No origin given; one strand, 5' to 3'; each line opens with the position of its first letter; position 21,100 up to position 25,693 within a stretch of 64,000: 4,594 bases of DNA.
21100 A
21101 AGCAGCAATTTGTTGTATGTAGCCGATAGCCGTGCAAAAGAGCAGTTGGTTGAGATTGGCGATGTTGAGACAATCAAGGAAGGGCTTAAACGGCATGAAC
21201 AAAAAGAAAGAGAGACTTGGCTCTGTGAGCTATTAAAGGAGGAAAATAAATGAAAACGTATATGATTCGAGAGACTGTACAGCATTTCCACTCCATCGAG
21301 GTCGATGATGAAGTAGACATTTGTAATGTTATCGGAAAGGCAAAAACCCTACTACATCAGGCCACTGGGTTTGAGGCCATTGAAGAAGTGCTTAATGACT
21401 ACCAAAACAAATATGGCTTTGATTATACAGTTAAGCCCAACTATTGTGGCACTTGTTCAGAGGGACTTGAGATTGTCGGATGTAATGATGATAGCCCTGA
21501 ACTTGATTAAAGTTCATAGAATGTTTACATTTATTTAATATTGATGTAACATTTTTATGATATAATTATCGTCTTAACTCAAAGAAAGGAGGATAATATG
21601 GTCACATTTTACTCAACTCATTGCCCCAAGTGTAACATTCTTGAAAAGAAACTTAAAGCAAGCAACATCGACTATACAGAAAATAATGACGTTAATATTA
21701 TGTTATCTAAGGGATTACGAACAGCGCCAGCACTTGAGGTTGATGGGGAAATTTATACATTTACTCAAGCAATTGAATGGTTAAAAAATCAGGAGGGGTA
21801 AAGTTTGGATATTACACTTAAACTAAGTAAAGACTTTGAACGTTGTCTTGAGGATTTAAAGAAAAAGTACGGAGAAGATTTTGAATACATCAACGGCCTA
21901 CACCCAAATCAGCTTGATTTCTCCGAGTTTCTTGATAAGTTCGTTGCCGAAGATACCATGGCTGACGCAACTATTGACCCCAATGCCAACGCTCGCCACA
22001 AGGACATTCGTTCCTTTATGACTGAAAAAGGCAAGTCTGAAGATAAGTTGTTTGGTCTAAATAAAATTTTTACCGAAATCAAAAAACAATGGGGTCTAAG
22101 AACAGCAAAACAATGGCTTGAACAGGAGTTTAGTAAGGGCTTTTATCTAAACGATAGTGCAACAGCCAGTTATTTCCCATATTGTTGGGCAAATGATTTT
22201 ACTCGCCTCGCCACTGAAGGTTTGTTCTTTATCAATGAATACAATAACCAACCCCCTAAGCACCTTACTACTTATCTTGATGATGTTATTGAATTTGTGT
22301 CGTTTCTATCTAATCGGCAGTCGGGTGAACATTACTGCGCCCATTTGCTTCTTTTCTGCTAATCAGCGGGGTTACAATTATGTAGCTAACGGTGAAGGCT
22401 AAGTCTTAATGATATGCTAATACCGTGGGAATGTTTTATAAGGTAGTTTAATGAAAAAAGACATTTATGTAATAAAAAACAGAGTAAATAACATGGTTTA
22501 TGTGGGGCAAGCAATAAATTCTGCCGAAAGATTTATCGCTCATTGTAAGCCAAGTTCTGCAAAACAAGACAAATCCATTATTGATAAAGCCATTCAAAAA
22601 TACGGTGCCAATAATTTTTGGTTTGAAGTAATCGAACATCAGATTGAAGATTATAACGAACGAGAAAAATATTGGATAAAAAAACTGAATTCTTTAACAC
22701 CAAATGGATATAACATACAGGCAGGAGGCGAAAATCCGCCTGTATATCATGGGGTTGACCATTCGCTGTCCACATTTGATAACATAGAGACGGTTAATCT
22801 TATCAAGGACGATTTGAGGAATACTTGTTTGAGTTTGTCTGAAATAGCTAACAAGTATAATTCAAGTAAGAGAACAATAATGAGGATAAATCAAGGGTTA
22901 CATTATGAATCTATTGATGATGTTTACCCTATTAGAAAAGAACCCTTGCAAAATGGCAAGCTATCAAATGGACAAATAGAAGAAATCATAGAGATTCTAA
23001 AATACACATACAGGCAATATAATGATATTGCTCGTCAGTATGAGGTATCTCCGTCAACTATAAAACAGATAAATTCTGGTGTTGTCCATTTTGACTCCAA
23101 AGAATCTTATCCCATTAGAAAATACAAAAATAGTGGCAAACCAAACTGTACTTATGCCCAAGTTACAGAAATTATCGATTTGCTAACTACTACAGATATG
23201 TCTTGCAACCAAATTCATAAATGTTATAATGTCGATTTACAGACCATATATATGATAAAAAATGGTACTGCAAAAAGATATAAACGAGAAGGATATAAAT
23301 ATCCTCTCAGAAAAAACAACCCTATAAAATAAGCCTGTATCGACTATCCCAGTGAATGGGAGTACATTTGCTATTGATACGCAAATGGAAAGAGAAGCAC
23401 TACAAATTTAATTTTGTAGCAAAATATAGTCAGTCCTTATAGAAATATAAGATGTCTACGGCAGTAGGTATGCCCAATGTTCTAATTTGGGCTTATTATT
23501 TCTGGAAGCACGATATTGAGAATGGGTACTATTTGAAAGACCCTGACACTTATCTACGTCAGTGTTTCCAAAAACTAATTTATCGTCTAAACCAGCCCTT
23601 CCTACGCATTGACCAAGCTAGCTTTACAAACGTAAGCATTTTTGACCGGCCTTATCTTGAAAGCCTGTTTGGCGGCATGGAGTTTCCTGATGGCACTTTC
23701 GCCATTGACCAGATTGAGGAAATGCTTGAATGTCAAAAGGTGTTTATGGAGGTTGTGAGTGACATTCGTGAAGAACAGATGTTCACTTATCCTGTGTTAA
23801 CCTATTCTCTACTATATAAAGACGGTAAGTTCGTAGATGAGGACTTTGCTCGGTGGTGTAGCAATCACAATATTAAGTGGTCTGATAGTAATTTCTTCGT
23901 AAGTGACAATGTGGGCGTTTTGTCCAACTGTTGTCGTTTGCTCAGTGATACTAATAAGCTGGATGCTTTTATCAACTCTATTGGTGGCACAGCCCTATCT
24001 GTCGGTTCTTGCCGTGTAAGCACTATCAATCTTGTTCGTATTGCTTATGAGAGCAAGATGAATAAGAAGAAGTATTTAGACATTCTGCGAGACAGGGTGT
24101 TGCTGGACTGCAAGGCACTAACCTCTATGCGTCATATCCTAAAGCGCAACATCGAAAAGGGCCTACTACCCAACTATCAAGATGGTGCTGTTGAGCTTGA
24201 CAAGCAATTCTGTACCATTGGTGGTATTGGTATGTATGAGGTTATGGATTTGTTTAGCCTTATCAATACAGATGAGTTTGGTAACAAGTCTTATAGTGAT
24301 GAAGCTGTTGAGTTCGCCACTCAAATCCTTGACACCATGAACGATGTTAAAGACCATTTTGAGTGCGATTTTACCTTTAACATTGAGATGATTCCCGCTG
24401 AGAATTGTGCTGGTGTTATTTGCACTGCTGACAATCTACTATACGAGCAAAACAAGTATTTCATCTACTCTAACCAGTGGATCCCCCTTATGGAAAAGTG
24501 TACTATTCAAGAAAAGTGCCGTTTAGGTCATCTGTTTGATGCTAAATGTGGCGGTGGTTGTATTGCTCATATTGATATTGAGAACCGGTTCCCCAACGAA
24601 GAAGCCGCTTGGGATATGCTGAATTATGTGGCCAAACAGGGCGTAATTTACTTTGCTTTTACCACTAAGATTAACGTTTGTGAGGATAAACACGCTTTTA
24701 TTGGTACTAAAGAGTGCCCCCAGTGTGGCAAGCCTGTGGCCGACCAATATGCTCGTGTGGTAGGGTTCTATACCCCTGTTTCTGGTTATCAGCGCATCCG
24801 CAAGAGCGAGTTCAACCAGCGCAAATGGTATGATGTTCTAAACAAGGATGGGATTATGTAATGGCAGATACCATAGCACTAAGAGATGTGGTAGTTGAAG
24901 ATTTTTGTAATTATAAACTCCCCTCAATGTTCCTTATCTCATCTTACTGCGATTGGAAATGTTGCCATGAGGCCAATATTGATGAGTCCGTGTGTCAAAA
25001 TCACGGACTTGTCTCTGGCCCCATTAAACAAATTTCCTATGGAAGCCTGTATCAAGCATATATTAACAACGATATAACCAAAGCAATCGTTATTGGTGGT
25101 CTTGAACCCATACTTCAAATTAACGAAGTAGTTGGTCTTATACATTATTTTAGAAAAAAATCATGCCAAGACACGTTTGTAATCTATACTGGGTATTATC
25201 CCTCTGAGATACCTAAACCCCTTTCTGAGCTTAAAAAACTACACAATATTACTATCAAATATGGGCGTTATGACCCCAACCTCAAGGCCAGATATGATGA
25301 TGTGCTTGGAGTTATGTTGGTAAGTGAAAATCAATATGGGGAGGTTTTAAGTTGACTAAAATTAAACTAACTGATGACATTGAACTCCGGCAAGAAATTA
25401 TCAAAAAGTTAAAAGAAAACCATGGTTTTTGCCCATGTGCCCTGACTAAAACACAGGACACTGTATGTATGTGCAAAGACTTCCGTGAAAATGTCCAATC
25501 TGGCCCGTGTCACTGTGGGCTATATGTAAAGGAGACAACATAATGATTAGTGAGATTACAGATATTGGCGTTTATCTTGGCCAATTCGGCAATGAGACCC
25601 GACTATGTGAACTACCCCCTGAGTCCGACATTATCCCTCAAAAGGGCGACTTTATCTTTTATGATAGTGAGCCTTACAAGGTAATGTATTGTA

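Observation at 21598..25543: Phage-encoded ferredoxin-type reductant chain for a class III RNR (NrdH-like, NrdD, NrdG-like, FTR-like)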

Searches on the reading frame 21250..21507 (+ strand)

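Call 3: search_protein_families(library=pfam, proteins=[window:21250-21507:+], max_evalue=0.1)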
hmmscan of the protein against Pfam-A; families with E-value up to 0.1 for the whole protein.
window:21250-21507:+ (86 aa): 1 family
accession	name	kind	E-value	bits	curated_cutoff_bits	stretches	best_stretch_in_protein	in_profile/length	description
PF06851.17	DUF1247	-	0.086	13.2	27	0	29-55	109-135/148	Protein of unknown function (DUF1247)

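Call 53: search_protein_families(library=phrogs, proteins=[window:21250-21507:+], max_evalue=0.001)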
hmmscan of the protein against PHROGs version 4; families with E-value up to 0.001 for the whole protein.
window:21250-21507:+ (86 aa): 0 families

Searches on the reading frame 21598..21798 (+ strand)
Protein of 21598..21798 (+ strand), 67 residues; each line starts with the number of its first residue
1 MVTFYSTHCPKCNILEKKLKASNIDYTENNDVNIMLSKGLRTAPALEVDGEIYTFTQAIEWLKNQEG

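Call 3: search_protein_families(library=pfam, proteins=[window:21598-21798:+], max_evalue=0.1)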
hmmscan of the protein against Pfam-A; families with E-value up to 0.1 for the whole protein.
window:21598-21798:+ (67 aa): 5 families
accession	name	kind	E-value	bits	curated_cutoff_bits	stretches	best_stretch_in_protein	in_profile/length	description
PF00462.30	Glutaredoxin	-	0.0014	19.2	22.9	1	4-28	4-28/60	Glutaredoxin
PF13192.12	Thioredoxin_3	-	0.0097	16.4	24.8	1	5-53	6-60/76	Thioredoxin domain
PF17172.10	GST_N_4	-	0.033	15.3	30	1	10-65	1-58/99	Glutathione S-transferase N-terminal domain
PF00085.26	Thioredoxin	-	0.067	13.6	23.5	1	1-32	22-51/103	Thioredoxin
PF13098.12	Thioredoxin_2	-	0.093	13.5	27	1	1-22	9-30/104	Thioredoxin-like domain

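Call 6: search_protein_families(library=ncbifam, proteins=[window:21598-21798:+], max_evalue=0.1)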
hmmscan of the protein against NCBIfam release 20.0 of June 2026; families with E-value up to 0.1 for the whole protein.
window:21598-21798:+ (67 aa): 5 families
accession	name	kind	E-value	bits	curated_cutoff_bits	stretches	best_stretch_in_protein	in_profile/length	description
TIGR02196.1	GlrX_YruB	hypoth_equivalog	7.5e-06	26.4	88.55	1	1-30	1-31/74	glutaredoxin-like protein, YruB-family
TIGR00412.2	redox_disulf_2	subfamily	0.0001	22.7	62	1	4-53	4-59/75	MTH895/ArsE family thioredoxin-like protein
TIGR02194.1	GlrX_NrdH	subfamily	0.0091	16.2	85.75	1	3-51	2-57/72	glutaredoxin-like protein NrdH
TIGR02200.1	GlrX_actino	hypoth_equivalog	0.019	15.3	89.5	1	3-29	3-30/77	mycoredoxin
NF041212.1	Uxx_star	subfamily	0.036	14.3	66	1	4-30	4-30/70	Uxx-star family glutaredoxin-like (seleno)protein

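Call 53: search_protein_families(library=phrogs, proteins=[window:21598-21798:+], max_evalue=0.001)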
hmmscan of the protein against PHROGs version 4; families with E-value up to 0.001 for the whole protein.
window:21598-21798:+ (67 aa): 1 family
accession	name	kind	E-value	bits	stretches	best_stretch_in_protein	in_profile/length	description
phrog_22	-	DNA, RNA and nucleotide metabolism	2.8e-08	35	1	1-66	72-148/162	thioredoxin domain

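Call 73: search_solved_structures(query=window:21598-21798:+, max_evalue=1, show_alignments=2)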
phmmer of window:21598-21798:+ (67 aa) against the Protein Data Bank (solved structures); distinct sequences matched with E-value up to 1: 9.
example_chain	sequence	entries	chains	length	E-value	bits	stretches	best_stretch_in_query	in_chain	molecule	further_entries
7c10_A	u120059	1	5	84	0.0015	21.7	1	2-53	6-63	Glutaredoxin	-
1ilo_A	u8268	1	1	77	0.0032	20.7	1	2-54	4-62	conserved hypothetical protein MtH895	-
7c12_A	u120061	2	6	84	0.04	17.2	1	2-53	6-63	Glutaredoxin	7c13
7dxn_A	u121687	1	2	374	0.28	14.6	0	27-54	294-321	Membrane associated protein kinase with beta-propeller domain, pyrrolo-quinoline quinone b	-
3zij_A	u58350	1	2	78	0.29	14.5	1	6-53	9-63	THIOREDOXIN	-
7evf_AA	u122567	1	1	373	0.3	14.5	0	27-54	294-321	PQQ_3 domain-containing protein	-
3zit_A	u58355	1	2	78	0.3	14.5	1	6-53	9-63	THIOREDOXIN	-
7eq5_A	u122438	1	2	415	0.48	13.8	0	27-54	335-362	Membrane associated protein kinase with beta-propeller domain, pyrrolo-quinoline quinone b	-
1r7h_A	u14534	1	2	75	0.89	13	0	3-54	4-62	NrdH-redoxin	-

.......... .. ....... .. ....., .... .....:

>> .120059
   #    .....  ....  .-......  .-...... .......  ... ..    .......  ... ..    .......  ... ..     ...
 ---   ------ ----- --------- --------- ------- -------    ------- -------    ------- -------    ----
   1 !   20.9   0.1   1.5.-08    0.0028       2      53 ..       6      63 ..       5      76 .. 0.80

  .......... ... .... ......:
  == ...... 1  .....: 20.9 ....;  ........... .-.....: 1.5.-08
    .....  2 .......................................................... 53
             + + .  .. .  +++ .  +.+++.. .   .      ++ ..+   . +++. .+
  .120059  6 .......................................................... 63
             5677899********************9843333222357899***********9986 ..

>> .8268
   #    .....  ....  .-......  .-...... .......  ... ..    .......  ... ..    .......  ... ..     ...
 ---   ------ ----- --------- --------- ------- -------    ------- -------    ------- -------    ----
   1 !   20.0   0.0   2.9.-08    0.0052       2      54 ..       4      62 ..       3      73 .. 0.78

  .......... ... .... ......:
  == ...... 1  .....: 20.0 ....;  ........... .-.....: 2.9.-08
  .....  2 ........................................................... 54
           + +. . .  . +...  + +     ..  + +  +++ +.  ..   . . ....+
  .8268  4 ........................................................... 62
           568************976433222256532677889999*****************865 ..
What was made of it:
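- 21598..21801 (+): 67-aa glutaredoxin/thioredoxin-fold redoxin (C9-P-K-C12, cis-Pro P44); proposed direct reductant of NrdD. Nearest PDB sequences are Grx 7c10 and MTH895 1ilo; NrdH only E=0.89 (call 73).
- On NrdH-redoxin (TIGR02194): PDB NrdH 1r7h only E=0.89 (call 73).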

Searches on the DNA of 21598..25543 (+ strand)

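Call 5: search_dna_similar(query=window:21598-25543:+, collection=phages, mode=near, max_rows=30)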
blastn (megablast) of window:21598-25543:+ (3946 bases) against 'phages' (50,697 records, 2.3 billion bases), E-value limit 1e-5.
No match.
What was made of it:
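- Tried and rejected: Near-identical DNA in the phage collection: none (call 5).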

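Call 13: search_rna_families(source=window, start=22200, end=23600, threshold=evalue, max_evalue=10, show_alignments=2)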
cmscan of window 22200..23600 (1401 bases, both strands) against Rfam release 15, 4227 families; matches with E-value up to 10: 8.
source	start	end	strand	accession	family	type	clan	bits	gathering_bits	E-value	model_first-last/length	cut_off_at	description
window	23235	23263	+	RF01327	CRISPR-DR14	Gene; CRISPR;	CL00014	22.5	45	5.4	1-29/29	no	CRISPR RNA direct repeat element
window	23236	23283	+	RF03706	mir-2253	Gene; miRNA;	-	18.2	47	1.5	1-57/57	no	mir-2253 microRNA precursor family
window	22634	22692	-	RF00393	SNORA8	Gene; snRNA; snoRNA; HACA-box;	CL00026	17.8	38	2.9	67-125/139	no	Small nucleolar RNA SNORA8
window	23469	23576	+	RF02411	snoR138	Gene; snRNA; snoRNA; HACA-box;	-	17.3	44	1.9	1-154/154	no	Small nucleolar RNA snoR138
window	23268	23328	-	RF03408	mir-5890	Gene; miRNA;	-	16.3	54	2.9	1-78/78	no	mir-5890 microRNA precursor family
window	22798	22866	-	RF01427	snoR127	Gene; snRNA; snoRNA; CD-box;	-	16.2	37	6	1-139/139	no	small nucleolar RNA snoR127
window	22784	22862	+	RF00417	SNORA56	Gene; snRNA; snoRNA; HACA-box;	CL00039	15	80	6.5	1-129/129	no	Small nucleolar RNA SNORA56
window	23067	23112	-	RF00989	mir-492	Gene; miRNA;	-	14.5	76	5.6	17-62/75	no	mir-492 microRNA precursor family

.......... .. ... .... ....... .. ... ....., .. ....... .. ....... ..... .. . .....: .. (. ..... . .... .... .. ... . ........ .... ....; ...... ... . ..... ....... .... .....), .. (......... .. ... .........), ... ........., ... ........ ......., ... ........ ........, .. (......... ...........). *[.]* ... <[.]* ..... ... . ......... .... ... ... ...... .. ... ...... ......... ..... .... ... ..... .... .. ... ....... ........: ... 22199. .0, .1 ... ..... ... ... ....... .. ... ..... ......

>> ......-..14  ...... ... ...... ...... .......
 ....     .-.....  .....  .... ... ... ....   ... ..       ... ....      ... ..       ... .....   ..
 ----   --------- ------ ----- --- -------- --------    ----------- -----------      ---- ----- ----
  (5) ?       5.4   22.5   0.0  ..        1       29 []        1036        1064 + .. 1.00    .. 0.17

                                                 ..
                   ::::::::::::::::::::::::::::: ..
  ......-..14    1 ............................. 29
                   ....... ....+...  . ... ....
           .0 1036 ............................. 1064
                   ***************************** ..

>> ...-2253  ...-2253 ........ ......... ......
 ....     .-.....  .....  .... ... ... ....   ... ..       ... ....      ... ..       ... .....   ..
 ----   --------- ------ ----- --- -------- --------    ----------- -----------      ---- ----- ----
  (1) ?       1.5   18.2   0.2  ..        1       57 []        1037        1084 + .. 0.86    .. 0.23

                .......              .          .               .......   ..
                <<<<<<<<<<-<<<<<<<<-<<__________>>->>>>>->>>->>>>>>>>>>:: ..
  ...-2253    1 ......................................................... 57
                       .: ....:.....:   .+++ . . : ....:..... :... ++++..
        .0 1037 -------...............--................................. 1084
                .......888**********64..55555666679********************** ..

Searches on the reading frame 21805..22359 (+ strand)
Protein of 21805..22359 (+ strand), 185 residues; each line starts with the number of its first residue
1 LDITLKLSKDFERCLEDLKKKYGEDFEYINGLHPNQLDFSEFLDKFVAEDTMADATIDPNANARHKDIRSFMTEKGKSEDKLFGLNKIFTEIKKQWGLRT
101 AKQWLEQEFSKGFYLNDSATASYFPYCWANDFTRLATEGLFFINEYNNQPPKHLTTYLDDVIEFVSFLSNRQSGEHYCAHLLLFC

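Call 3: search_protein_families(library=pfam, proteins=[window:21805-22359:+], max_evalue=0.1)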
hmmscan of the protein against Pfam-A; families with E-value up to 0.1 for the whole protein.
window:21805-22359:+ (185 aa): 1 family
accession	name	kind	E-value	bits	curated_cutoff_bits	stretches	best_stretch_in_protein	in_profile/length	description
PF13597.11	NRDD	-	2.1e-07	30.4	26.2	1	86-174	14-104/562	Anaerobic ribonucleoside-triphosphate reductase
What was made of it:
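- Checked: NrdD lies in two ORFs, 21805-22362 and 23452-24861 (Pfam NRDD; call 3).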

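Call 6: search_protein_families(library=ncbifam, proteins=[window:21805-22359:+], max_evalue=0.1)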
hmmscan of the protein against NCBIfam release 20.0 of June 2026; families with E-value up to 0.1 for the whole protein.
window:21805-22359:+ (185 aa): 6 families
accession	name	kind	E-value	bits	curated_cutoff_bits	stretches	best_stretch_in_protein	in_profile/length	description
NF006127.0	PRK08271.1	equivalog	2.2e-31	109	545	1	3-174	3-173/631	anaerobic ribonucleoside-triphosphate reductase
TIGR02827.1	RNR_anaer_Bdell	equivalog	2.9e-19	69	568.3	1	40-177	11-146/596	anaerobic ribonucleoside-triphosphate reductase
NF006358.0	PRK08579.1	equivalog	0.00011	20.5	585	1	102-174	56-127/624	anaerobic ribonucleoside triphosphate reductase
TIGR02487.1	NrdD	equivalog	0.0021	16.7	326.35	1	89-174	19-106/581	anaerobic ribonucleoside-triphosphate reductase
NF041540.1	dockerin_GC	domain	0.016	15.6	29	1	35-64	19-52/67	GC-type dockerin domain-anchored protein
NF006126.0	PRK08270.1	equivalog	0.047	11.9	548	1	125-174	170-220/684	ribonucleoside triphosphate reductase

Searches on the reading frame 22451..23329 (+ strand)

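Call 3: search_protein_families(library=pfam, proteins=[window:22451-23329:+], max_evalue=0.1)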
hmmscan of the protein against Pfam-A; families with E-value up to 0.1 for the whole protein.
window:22451-23329:+ (293 aa): 16 families
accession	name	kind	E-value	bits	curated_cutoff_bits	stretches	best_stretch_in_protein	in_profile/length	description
PF01541.30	GIY-YIG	-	2.9e-09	37.5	22.6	1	5-88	4-78/78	GIY-YIG catalytic domain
PF01476.26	LysM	-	6.6e-06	26.4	20.9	1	128-150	8-29/43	LysM domain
PF02796.21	HTH_7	-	5.2e-05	23.7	23.8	1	174-207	9-41/45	Helix-turn-helix domain of resolvase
PF04545.22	Sigma70_r4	-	0.0002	21.3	24.1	0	179-208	12-41/50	Sigma-70, region 4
PF13936.12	HTH_38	-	0.00038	20.6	27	0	121-145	15-39/44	Helix-turn-helix domain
PF08279.18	HTH_11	-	0.0004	20.7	25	0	123-145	13-34/55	HTH domain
PF04218.19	CENP-B_N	-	0.0012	18.8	21.2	0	191-207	26-42/53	CENP-B N-terminal DNA-binding domain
PF13542.12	HTH_Tnp_ISL3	-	0.0012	18.6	27.4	0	192-207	31-46/51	Helix-turn-helix domain of transposase family ISL3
PF13518.12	HTH_28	-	0.0023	18.4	25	0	190-206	15-31/52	Helix-turn-helix domain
PF13565.12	HTH_32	-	0.0053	17.7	33.7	0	168-207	26-72/73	Homeodomain-like domain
PF01371.25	Trp_repressor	-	0.0083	16.6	27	0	126-154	49-77/88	Trp repressor protein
PF04297.20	UPF0122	-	0.016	15.9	22.7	0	127-144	34-51/101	Putative helix-turn-helix protein, YlxM / p13 like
PF13384.12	HTH_23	-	0.022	15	24.6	0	241-267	10-35/50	Homeodomain-like domain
PF01418.23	HTH_6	-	0.085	13.3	28.3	0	124-150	31-58/77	Helix-turn-helix domain, rpiR family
PF23446.1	LysM1_NFP_LYK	-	0.095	14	36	0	186-210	14-38/60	NFP/LYK LysM1 domain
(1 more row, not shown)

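Call 6: search_protein_families(library=ncbifam, proteins=[window:22451-23329:+], max_evalue=0.1)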
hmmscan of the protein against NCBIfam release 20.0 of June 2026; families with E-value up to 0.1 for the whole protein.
window:22451-23329:+ (293 aa): 6 families
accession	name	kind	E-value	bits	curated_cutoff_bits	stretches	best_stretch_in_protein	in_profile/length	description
TIGR01453.1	grpIintron_endo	subfamily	1.4e-24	87.3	56.05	1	2-206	1-199/215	group I intron endonuclease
NF033789.1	repress_SdpR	subfamily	0.00043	20.1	100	0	171-205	5-39/79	autorepressor SdpR family transcription factor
NF033577.2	transpos_IS481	equivalog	0.007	15.9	224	0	124-206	11-100/284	IS481 family transposase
NF045758.2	YlxM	equivalog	0.013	15.6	80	0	126-143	32-49/72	YlxM family DNA-binding protein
TIGR02985.1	Sig70_bacteroi1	subfamily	0.027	14.7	126.4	0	176-206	119-149/162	RNA polymerase sigma-70 factor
NF038291.1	rep_pAB02_ORF2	subfamily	0.071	13.5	85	0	127-149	3-26/172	plasmid replication DNA-binding protein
